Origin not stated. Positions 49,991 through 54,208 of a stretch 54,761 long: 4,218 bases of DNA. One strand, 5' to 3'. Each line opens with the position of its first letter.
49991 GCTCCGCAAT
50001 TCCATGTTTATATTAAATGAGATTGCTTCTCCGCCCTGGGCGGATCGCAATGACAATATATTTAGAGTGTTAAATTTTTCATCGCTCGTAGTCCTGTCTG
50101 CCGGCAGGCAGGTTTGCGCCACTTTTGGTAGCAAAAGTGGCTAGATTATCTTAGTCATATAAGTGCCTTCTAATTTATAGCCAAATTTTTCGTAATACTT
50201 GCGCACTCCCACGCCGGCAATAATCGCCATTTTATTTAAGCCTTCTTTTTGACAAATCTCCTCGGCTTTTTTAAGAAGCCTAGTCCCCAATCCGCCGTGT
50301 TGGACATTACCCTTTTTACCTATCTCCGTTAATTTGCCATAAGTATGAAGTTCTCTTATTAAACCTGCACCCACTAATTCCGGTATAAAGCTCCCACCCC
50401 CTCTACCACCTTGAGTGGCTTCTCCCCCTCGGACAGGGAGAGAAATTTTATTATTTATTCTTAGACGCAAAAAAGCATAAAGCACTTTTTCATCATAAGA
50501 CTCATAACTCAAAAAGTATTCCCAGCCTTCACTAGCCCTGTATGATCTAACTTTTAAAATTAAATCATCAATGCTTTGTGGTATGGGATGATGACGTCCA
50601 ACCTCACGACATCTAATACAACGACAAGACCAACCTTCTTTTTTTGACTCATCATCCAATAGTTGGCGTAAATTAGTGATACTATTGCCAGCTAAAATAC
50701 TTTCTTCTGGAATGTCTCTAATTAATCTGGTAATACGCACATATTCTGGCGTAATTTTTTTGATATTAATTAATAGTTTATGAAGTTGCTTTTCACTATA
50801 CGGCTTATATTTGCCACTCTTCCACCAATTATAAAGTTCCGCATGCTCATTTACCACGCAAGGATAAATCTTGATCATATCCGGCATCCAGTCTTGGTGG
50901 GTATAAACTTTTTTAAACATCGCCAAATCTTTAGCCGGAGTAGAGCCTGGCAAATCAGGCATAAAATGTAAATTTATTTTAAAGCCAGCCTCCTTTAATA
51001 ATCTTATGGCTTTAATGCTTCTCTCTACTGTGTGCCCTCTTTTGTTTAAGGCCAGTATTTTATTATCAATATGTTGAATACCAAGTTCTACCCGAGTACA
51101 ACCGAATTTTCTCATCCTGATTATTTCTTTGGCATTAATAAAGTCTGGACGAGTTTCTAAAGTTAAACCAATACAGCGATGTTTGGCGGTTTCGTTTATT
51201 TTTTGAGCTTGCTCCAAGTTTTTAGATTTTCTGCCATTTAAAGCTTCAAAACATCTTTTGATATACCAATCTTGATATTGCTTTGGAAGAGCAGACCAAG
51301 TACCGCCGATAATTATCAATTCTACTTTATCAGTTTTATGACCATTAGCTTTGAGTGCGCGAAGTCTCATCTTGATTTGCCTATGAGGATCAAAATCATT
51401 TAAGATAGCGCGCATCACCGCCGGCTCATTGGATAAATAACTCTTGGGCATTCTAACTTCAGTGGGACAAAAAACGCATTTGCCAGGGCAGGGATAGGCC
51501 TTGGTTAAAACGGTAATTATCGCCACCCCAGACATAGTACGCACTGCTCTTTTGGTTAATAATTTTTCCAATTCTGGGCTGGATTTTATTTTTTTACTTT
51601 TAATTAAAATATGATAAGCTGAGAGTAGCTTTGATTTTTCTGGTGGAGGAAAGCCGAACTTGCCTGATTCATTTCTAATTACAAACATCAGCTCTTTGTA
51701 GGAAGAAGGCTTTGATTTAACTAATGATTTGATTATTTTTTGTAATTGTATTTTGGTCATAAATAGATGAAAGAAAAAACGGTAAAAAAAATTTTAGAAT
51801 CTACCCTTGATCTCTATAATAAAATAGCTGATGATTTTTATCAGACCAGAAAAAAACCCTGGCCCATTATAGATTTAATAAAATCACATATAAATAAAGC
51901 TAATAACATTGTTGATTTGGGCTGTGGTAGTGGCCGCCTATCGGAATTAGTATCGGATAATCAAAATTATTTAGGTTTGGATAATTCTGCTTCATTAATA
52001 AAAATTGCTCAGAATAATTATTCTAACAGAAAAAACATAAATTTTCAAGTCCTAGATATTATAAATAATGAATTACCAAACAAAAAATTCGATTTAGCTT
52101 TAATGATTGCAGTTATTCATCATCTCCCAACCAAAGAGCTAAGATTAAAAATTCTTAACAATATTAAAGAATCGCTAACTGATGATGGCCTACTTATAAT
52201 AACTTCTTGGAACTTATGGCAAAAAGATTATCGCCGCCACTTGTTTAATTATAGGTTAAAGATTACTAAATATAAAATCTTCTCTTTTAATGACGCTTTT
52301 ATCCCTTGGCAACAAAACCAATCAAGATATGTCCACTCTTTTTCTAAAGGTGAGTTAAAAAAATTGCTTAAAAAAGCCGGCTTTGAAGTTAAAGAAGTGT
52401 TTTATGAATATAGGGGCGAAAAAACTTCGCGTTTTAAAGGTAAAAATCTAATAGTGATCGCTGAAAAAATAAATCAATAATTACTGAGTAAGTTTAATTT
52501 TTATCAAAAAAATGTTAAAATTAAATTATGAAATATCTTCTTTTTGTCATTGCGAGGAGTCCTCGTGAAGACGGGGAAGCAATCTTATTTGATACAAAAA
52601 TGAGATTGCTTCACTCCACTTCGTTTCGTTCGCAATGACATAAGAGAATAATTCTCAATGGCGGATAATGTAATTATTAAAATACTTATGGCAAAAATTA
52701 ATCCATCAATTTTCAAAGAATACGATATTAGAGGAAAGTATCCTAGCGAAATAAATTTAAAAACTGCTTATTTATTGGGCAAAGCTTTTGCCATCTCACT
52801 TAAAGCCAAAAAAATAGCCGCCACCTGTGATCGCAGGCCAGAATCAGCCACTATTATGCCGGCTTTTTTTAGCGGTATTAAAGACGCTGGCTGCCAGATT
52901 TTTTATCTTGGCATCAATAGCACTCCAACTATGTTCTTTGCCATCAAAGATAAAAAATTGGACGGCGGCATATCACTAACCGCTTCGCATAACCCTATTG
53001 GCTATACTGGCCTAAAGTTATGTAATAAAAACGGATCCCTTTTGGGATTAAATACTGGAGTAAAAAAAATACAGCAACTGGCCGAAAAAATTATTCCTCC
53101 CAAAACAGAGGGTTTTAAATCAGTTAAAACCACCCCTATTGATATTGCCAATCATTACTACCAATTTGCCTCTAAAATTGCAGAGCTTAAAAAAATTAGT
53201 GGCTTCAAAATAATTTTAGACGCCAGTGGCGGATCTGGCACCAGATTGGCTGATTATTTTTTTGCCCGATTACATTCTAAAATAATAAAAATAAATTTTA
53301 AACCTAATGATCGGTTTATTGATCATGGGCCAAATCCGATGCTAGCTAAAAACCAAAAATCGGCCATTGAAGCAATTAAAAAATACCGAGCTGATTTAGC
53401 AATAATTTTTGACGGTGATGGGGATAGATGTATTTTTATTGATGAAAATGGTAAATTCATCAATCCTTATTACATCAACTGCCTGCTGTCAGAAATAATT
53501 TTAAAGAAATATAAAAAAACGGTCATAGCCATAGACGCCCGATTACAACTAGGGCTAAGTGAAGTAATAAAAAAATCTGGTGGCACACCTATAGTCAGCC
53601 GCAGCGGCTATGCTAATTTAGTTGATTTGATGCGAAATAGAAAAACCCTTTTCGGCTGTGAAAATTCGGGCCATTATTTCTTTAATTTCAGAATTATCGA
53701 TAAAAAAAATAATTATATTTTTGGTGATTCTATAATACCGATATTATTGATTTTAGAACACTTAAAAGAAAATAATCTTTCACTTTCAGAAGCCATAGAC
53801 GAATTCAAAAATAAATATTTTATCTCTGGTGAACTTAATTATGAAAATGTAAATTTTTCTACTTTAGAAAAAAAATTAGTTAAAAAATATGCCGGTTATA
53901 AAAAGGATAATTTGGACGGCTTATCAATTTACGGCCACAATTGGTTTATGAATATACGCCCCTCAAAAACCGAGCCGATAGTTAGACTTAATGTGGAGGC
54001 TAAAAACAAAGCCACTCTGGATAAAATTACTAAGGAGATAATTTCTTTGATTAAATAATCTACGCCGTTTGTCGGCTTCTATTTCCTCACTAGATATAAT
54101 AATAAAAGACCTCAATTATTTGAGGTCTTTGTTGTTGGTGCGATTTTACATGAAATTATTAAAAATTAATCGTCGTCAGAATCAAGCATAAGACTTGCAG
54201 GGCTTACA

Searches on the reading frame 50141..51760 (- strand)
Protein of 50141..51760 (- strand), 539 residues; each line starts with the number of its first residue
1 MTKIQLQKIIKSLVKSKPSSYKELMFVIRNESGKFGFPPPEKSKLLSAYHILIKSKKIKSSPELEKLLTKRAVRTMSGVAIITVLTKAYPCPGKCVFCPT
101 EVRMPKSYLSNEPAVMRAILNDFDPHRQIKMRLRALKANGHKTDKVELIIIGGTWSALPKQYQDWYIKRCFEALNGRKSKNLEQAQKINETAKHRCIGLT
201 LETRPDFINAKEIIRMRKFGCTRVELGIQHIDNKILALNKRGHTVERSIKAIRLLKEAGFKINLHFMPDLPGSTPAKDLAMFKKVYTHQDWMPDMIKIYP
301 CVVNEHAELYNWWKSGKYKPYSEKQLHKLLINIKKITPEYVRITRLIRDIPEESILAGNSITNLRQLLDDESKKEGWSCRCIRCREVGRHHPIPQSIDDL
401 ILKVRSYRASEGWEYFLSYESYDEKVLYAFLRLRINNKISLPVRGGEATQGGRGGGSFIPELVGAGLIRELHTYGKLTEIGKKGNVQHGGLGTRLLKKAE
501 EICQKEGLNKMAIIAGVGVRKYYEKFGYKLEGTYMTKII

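Call 17: search_protein_families(library=pfam, proteins=[window:50141-51760:-], max_evalue=0.001)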
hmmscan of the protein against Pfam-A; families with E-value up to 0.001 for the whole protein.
window:50141-51760:- (539 aa): 4 families
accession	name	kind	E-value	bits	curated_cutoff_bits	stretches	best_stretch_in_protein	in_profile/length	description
PF16199.10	Radical_SAM_C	-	4.1e-21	75.3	31.9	1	293-371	1-82/85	Radical_SAM C-terminal domain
PF04055.27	Radical_SAM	-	5.4e-18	66.2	29.5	1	91-275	7-156/166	Radical SAM superfamily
PF00583.31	Acetyltransf_1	-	3.4e-06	27.7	20.7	1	461-528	43-116/116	Acetyltransferase (GNAT) family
PF13673.13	Acetyltransf_10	-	0.00013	22.4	23.6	1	476-529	53-108/128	Acetyltransferase (GNAT) domain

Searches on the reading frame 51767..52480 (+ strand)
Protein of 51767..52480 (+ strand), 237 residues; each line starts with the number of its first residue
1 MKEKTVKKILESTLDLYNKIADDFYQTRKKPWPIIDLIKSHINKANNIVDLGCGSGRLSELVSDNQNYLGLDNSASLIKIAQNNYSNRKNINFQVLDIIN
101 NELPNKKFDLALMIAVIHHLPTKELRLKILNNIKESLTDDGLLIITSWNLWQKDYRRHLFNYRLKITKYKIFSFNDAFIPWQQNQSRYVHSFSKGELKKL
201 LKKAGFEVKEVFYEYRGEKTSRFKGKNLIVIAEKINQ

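Call 17: search_protein_families(library=pfam, proteins=[window:51767-52480:+], max_evalue=0.001)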
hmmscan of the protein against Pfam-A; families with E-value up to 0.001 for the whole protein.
window:51767-52480:+ (237 aa): 11 families
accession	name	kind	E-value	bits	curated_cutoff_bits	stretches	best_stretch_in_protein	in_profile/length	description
PF13489.12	Methyltransf_23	-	1.7e-18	67.3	27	1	42-210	20-163/164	Methyltransferase domain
PF13847.12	Methyltransf_31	-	1.1e-16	61.3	27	1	42-205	1-145/145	Methyltransferase domain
PF08242.18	Methyltransf_12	-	1.2e-15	58.4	30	1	49-143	1-98/98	Methyltransferase domain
PF13649.12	Methyltransf_25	-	4.9e-15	56.4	27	1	48-141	1-97/97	Methyltransferase domain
PF08241.18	Methyltransf_11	-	3.1e-14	53.8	21.2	1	49-145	1-95/95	Methyltransferase domain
PF05175.20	MTS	-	6.8e-07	29.5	23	1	41-146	26-139/170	Methyltransferase small domain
PF05401.17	NodS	-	9.7e-06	26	24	1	23-147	25-146/201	Nodulation protein S (NodS)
PF03848.20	TehB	-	1.4e-05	25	20.4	1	41-145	27-132/193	Tellurite resistance protein TehB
PF00891.24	Methyltransf_2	-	1.4e-05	24.9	22.3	1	40-148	58-167/210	O-methyltransferase domain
PF01209.24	Ubie_methyltran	-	2.6e-05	24.1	20.1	1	2-208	5-215/233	ubiE/COQ5 methyltransferase family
PF06325.19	PrmA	-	0.00018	21.5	22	1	37-144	154-257/296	Ribosomal protein L11 methyltransferase (PrmA)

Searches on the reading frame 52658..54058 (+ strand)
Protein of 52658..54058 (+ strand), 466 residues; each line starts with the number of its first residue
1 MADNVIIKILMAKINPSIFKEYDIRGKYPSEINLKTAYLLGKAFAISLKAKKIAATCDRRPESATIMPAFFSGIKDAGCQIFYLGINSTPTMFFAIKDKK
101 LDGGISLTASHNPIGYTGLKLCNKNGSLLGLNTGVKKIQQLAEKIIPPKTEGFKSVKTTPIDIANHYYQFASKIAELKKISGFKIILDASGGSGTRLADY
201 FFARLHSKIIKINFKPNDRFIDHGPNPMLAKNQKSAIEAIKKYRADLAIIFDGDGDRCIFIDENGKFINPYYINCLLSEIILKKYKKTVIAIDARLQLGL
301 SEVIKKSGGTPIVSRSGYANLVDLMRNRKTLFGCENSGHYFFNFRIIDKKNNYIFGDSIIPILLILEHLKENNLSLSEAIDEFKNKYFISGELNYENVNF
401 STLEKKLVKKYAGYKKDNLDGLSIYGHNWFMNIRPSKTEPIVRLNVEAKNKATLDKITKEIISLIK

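Call 17: search_protein_families(library=pfam, proteins=[window:52658-54058:+], max_evalue=0.001)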
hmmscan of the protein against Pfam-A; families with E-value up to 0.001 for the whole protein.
window:52658-54058:+ (466 aa): 4 families
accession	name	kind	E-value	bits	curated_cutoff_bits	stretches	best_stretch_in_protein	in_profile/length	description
PF02878.22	PGM_PMM_I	-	1.9e-27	96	22.5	1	18-145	3-134/138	Phosphoglucomutase/phosphomannomutase, alpha/beta/alpha domain I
PF02879.22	PGM_PMM_II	-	1.6e-18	67.6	29.3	1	172-265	12-103/103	Phosphoglucomutase/phosphomannomutase, alpha/beta/alpha domain II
PF02880.22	PGM_PMM_III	-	1.7e-14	54.4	20.7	1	270-385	2-113/115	Phosphoglucomutase/phosphomannomutase, alpha/beta/alpha domain III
PF00408.26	PGM_PMM_IV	-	2.1e-07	31.3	23.1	1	408-462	12-66/68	Phosphoglucomutase/phosphomannomutase, C-terminal domain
